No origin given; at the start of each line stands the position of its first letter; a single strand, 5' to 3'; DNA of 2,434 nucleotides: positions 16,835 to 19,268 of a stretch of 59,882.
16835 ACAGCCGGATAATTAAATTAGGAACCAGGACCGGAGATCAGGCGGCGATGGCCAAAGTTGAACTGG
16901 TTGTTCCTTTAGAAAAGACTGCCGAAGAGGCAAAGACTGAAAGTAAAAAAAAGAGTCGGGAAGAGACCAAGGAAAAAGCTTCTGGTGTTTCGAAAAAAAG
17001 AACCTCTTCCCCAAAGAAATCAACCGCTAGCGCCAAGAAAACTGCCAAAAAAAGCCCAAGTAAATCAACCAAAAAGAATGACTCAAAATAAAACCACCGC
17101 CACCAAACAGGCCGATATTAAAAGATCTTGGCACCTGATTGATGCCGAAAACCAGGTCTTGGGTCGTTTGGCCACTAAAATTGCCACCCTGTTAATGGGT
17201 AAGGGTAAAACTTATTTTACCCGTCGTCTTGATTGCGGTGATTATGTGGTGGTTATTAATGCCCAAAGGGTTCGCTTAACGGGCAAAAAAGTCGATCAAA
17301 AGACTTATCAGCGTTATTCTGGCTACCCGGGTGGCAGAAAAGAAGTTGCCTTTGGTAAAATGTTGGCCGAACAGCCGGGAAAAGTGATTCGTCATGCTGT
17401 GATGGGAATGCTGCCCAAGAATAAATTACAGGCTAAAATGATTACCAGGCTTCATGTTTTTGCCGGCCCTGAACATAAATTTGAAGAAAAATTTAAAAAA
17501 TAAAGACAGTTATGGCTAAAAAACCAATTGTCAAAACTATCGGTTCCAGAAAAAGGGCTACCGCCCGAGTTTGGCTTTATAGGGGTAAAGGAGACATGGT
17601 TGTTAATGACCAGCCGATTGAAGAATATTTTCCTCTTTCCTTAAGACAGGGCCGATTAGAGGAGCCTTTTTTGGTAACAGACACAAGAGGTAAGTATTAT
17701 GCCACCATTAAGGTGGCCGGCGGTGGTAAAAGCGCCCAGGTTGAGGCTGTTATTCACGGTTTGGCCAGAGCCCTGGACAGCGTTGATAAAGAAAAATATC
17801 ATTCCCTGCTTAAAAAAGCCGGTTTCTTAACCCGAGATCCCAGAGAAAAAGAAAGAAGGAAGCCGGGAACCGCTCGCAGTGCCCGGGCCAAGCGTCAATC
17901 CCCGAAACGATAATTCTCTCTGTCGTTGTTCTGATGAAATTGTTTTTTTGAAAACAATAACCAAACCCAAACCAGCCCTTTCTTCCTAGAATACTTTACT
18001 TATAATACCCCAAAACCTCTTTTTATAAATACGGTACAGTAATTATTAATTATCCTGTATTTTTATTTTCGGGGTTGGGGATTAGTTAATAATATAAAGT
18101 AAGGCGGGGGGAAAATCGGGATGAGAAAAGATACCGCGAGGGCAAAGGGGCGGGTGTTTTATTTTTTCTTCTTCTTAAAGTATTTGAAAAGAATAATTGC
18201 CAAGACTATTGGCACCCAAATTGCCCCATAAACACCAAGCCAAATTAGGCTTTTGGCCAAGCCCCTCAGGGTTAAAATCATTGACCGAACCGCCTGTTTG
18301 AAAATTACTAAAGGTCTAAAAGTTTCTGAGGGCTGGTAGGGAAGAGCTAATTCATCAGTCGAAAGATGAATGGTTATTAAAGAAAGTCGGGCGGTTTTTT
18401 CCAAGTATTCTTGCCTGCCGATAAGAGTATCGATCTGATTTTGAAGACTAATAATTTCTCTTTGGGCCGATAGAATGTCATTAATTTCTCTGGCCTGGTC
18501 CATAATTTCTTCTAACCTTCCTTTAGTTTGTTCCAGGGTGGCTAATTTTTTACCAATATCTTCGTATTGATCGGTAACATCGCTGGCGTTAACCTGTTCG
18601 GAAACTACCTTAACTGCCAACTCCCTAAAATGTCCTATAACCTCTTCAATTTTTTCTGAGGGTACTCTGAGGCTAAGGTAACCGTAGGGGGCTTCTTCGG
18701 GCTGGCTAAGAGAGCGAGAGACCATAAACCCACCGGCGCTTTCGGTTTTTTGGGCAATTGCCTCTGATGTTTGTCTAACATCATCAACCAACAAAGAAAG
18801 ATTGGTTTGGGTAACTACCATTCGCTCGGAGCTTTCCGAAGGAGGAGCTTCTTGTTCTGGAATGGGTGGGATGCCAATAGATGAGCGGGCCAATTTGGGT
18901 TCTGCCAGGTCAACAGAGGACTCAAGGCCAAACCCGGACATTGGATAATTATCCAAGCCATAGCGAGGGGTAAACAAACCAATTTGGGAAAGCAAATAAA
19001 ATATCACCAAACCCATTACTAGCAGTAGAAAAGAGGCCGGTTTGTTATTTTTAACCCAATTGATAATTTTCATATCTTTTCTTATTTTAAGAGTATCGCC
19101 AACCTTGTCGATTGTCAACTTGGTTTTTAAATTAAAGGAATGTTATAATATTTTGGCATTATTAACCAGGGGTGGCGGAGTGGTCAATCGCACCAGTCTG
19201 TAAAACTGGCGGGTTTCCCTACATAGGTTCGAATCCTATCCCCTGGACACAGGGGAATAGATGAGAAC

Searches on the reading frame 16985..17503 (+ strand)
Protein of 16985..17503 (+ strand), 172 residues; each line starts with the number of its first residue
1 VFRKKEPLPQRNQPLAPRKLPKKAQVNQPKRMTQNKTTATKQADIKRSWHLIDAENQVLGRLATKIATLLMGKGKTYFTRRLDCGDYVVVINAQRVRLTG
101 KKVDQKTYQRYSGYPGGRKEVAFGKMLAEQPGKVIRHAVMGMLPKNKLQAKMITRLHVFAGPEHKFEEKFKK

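Call 51: search_protein_families(library=pfam, proteins=[window:16985-17503:+], max_evalue=0.00001)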
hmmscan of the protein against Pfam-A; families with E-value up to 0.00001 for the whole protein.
window:16985-17503:+ (172 aa): 1 family
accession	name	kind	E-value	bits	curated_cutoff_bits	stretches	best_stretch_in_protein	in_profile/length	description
PF00572.24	Ribosomal_L13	-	1.7e-46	157.6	23.8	1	47-165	1-119/119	Ribosomal protein L13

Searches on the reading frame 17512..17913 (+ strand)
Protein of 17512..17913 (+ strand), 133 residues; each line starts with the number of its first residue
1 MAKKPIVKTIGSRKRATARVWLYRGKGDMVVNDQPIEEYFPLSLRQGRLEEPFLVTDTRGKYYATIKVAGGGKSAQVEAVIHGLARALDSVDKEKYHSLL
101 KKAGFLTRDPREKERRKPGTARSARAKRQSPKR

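Call 51: search_protein_families(library=pfam, proteins=[window:17512-17913:+], max_evalue=0.00001)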
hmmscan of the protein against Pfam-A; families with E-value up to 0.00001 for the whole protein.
window:17512-17913:+ (133 aa): 1 family
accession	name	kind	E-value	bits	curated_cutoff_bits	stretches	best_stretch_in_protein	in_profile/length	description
PF00380.25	Ribosomal_S9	-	9.5e-37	126.6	22.5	1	11-133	1-121/121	Ribosomal protein S9/S16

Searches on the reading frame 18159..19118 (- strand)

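Call 51: search_protein_families(library=pfam, proteins=[window:18159-19118:-], max_evalue=0.00001)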
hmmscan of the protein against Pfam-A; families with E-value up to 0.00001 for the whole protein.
window:18159-19118:- (319 aa): 1 family
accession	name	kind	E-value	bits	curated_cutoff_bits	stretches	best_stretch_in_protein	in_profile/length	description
PF14257.11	DUF4349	-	8.2e-38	130.3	27.7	1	99-308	1-211/213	Domain of unknown function (DUF4349)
